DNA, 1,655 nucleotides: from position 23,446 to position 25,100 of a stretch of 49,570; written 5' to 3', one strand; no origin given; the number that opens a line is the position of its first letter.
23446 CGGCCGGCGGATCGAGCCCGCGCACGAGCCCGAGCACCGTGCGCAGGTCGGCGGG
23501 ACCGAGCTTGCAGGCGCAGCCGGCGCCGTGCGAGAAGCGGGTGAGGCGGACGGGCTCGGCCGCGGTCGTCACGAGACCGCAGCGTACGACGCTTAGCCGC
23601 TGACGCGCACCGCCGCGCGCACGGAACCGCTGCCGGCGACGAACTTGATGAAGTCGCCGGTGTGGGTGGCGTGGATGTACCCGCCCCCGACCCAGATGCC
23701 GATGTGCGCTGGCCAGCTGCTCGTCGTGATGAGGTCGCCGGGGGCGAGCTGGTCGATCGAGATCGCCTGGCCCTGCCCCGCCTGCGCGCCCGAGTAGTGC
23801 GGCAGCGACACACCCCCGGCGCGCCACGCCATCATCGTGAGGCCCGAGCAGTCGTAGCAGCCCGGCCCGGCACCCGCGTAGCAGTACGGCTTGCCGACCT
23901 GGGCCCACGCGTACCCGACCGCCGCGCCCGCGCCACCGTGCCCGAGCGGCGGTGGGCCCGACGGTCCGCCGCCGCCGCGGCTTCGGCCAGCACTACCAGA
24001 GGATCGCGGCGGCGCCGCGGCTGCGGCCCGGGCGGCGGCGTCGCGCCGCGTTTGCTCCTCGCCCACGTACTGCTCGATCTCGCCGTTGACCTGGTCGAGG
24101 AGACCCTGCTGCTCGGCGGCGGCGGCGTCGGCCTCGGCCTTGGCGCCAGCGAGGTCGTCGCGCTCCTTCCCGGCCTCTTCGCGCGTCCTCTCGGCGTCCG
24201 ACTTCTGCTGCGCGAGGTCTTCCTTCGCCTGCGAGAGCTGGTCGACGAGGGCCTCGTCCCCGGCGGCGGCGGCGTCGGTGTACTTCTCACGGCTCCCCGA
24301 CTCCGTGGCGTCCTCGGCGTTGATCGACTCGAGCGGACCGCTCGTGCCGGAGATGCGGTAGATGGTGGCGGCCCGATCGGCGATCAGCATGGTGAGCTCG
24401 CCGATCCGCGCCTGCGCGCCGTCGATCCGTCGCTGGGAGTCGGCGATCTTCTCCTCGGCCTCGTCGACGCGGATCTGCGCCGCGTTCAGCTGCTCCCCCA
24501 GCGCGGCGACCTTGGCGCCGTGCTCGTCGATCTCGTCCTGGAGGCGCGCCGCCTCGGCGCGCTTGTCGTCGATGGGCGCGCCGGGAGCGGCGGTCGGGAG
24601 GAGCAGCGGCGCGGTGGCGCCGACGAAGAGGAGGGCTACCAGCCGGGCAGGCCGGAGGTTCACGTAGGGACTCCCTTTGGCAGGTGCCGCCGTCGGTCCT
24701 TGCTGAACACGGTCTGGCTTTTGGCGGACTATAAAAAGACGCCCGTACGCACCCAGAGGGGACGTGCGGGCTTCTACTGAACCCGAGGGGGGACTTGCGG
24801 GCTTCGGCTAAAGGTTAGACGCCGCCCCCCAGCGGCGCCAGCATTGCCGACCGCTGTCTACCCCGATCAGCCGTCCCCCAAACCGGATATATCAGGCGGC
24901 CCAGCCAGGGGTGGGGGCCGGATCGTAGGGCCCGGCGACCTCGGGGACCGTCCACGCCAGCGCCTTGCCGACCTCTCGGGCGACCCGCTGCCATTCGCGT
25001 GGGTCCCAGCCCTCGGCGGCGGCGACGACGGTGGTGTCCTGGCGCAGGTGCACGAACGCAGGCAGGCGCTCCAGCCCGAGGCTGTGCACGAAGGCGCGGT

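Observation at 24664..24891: Four-hairpin G-loop/C-loop leader RNA with a duplicated terminator arm upstream of the NlpC/P60 hydrolase gene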

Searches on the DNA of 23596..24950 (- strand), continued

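Call 63: search_rna_families(sources=[L017, L038, L108, L122, L129, L012, L008, L009, L011, L013, L014, L019, L020, L021, L026, L093, L095, L088, L094, L097], threshold=gathering)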
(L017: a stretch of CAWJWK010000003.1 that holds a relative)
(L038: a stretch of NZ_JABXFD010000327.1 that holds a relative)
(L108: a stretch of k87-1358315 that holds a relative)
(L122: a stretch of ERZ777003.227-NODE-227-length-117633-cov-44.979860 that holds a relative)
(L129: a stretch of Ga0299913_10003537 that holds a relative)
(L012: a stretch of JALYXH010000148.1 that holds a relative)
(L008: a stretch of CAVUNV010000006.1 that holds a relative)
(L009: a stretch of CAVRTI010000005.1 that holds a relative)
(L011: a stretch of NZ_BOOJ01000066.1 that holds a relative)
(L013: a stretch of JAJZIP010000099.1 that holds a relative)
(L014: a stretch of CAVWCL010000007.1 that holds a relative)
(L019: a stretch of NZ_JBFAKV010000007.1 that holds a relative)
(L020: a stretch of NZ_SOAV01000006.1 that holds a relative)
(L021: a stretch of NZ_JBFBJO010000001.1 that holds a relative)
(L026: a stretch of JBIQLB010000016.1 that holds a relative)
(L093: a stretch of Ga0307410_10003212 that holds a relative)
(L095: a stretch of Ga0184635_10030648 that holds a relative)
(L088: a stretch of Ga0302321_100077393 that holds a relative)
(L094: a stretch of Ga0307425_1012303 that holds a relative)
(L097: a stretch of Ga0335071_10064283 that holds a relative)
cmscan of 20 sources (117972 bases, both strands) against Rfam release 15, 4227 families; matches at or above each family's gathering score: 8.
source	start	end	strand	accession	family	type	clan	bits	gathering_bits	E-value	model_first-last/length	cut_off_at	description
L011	4674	4831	+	RF00379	c-di-AMP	Cis-reg; riboswitch;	-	85.7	38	2.6e-18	1-134/134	no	c-di-AMP riboswitch aptamer (ydaO/yuaA leader)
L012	2777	2935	+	RF00379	c-di-AMP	Cis-reg; riboswitch;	-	78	38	3.7e-16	1-134/134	no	c-di-AMP riboswitch aptamer (ydaO/yuaA leader)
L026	2733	2938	+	RF00379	c-di-AMP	Cis-reg; riboswitch;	-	72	38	1.8e-14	1-134/134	no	c-di-AMP riboswitch aptamer (ydaO/yuaA leader)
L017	2788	2954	+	RF00379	c-di-AMP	Cis-reg; riboswitch;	-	63.1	38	5.2e-12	1-134/134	no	c-di-AMP riboswitch aptamer (ydaO/yuaA leader)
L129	2458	2637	+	RF00379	c-di-AMP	Cis-reg; riboswitch;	-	62.5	38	7.9e-12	1-134/134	no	c-di-AMP riboswitch aptamer (ydaO/yuaA leader)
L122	2661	2885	+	RF00379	c-di-AMP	Cis-reg; riboswitch;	-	60.1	38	3.6e-11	1-134/134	no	c-di-AMP riboswitch aptamer (ydaO/yuaA leader)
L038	2682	2886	+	RF00379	c-di-AMP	Cis-reg; riboswitch;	-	49.3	38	3.7e-08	1-134/134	no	c-di-AMP riboswitch aptamer (ydaO/yuaA leader)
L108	2199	2343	+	RF00379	c-di-AMP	Cis-reg; riboswitch;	-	44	38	1.1e-06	1-134/134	no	c-di-AMP riboswitch aptamer (ydaO/yuaA leader)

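Call 66: search_with_rna_model(model_id=R1, sources=[L130, L001, L081, L084, L002, L083], max_evalue=1, show_alignments=6)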
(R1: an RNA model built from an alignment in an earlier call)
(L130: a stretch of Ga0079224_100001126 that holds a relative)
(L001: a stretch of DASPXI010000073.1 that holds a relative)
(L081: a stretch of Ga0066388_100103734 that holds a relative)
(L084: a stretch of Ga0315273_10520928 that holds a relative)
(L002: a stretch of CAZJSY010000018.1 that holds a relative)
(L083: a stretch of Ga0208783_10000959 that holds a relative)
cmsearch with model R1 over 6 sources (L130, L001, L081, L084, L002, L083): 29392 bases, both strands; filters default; matches with E-value up to 1: 6.
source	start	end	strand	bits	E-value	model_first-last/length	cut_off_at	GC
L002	2862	2937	+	41.7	3.6e-12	1-76/76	no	0.61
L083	2927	3018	+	38.4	4.8e-11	1-76/76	no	0.64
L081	97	175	+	22.5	1.4e-05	1-76/76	no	0.66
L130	6293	6350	+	18.7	0.00028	1-76/76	no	0.64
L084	19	93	+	16.1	0.0021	1-76/76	no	0.67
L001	2941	3018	+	13.4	0.018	1-76/76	no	0.65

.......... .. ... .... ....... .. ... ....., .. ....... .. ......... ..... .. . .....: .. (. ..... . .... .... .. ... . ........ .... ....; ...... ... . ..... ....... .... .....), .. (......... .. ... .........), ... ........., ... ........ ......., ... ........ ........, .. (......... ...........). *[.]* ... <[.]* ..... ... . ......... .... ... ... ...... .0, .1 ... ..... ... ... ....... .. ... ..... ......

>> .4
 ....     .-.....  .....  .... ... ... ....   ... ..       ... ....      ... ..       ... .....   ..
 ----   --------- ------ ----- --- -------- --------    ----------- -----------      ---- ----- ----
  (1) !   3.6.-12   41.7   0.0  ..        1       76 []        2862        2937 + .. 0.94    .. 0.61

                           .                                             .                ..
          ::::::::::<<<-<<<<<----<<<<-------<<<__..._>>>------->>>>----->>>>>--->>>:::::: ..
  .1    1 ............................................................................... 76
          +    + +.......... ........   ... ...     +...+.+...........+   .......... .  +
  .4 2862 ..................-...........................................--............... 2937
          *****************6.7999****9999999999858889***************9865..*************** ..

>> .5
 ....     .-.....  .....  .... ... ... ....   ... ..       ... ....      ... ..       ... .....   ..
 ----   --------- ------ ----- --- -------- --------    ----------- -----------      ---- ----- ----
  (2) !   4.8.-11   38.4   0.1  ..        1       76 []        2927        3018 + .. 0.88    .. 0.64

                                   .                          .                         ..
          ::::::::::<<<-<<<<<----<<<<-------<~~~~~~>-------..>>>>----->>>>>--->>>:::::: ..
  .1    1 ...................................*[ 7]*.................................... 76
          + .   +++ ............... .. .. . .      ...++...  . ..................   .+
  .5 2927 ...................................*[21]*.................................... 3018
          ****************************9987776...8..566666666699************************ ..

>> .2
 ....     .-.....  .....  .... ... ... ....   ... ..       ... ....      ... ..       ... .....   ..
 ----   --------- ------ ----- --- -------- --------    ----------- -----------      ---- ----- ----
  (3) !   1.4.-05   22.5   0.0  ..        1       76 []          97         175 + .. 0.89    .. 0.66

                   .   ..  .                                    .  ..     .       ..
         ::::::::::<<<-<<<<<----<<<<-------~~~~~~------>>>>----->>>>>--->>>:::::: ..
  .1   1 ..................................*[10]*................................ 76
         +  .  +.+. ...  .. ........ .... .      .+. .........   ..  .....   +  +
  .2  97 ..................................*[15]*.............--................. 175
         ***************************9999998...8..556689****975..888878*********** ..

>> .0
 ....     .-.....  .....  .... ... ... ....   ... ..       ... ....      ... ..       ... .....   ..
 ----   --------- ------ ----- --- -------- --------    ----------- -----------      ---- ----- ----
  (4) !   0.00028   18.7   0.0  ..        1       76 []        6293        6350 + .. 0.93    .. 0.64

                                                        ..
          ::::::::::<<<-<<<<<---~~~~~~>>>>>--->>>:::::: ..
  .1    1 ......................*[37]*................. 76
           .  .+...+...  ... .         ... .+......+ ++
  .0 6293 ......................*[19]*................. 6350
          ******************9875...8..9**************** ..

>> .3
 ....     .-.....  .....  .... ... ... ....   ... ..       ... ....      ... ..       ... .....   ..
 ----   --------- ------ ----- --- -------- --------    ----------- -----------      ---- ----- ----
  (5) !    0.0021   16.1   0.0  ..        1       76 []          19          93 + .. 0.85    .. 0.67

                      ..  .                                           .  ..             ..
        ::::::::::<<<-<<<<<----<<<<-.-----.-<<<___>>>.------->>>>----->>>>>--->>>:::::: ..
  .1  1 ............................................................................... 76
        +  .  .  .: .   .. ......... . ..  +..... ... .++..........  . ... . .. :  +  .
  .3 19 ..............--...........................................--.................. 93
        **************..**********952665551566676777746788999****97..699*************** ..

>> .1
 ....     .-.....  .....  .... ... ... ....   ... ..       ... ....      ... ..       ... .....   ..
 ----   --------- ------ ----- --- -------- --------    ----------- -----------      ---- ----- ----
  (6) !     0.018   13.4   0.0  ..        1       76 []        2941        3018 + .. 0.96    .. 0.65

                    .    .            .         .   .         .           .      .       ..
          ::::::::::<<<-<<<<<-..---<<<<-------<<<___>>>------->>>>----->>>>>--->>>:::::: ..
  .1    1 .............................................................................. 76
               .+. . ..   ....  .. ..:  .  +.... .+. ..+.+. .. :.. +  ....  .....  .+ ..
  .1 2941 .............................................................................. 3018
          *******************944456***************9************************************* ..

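Call 94: search_with_rna_model(model_id=R1, sources=[window, L002, L003, L004, L006, L007, L015, L081, L082, L083, L084, L085, L086, L087, L090, L091, L120, L146, L167, L169, L170, L161, L197, L165, L001], max_evalue=0.01, make_alignment=true)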
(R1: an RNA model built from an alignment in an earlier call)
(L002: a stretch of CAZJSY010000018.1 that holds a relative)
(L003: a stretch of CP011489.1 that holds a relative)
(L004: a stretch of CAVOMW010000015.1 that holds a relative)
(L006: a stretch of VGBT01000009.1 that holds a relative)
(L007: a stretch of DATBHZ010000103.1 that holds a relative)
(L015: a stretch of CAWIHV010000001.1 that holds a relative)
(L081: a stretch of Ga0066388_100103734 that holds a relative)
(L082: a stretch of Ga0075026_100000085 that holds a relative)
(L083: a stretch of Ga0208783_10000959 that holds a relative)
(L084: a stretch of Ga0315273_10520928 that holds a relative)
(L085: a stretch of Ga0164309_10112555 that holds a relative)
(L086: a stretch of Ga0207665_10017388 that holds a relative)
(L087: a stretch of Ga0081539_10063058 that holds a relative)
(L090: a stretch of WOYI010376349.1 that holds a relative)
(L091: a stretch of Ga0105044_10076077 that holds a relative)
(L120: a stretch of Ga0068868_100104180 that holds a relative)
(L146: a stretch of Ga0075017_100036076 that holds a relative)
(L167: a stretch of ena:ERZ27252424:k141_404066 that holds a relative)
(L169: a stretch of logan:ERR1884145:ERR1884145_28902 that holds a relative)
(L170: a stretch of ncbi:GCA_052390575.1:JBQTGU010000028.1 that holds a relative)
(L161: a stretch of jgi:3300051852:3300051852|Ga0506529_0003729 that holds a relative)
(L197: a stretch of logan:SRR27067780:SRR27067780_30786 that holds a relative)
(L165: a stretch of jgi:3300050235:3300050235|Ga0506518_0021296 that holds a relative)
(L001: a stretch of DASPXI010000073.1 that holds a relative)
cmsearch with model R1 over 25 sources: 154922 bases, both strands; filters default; matches with E-value up to 0.01: 19.
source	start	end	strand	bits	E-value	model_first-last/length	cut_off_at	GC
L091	49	124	+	85.4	1.9e-26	1-76/76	no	0.68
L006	2938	3018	+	83.9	6.2e-26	1-76/76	no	0.62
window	24646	24722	-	81.9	3.1e-25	1-76/76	no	0.64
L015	2945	3018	+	81.5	4.1e-25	1-76/76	no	0.64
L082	2945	3018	+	80.1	1.3e-24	1-76/76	no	0.59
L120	1435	1517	+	79.9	1.5e-24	1-76/76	no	0.65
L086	2882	2955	+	79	3e-24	1-76/76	no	0.58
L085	491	564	+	78.9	3.3e-24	1-76/76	no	0.58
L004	2945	3018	+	78.5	4.7e-24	1-76/76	no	0.64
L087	301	376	+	77.1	1.4e-23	1-76/76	no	0.61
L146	1765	1838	+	73.4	2.5e-22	1-76/76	no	0.61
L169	1407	1482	+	70.7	2.1e-21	1-76/76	no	0.67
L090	873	954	+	68.2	1.6e-20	1-76/76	no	0.61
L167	1441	1518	+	65.9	9.8e-20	1-76/76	no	0.72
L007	836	919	+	63.2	8.3e-19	1-76/76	no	0.62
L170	1442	1518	+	63.1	8.6e-19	1-76/76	no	0.7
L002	2862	2937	+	41.7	1.9e-11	1-76/76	no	0.61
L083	2927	3018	+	38.4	2.5e-10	1-76/76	no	0.64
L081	97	175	+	22.5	7.4e-05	1-76/76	no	0.66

Alignment A8: 19 matches aligned to the model, 109 columns, each read 5' to 3' on its own strand. Consensus structure (alignment columns), stored with it:
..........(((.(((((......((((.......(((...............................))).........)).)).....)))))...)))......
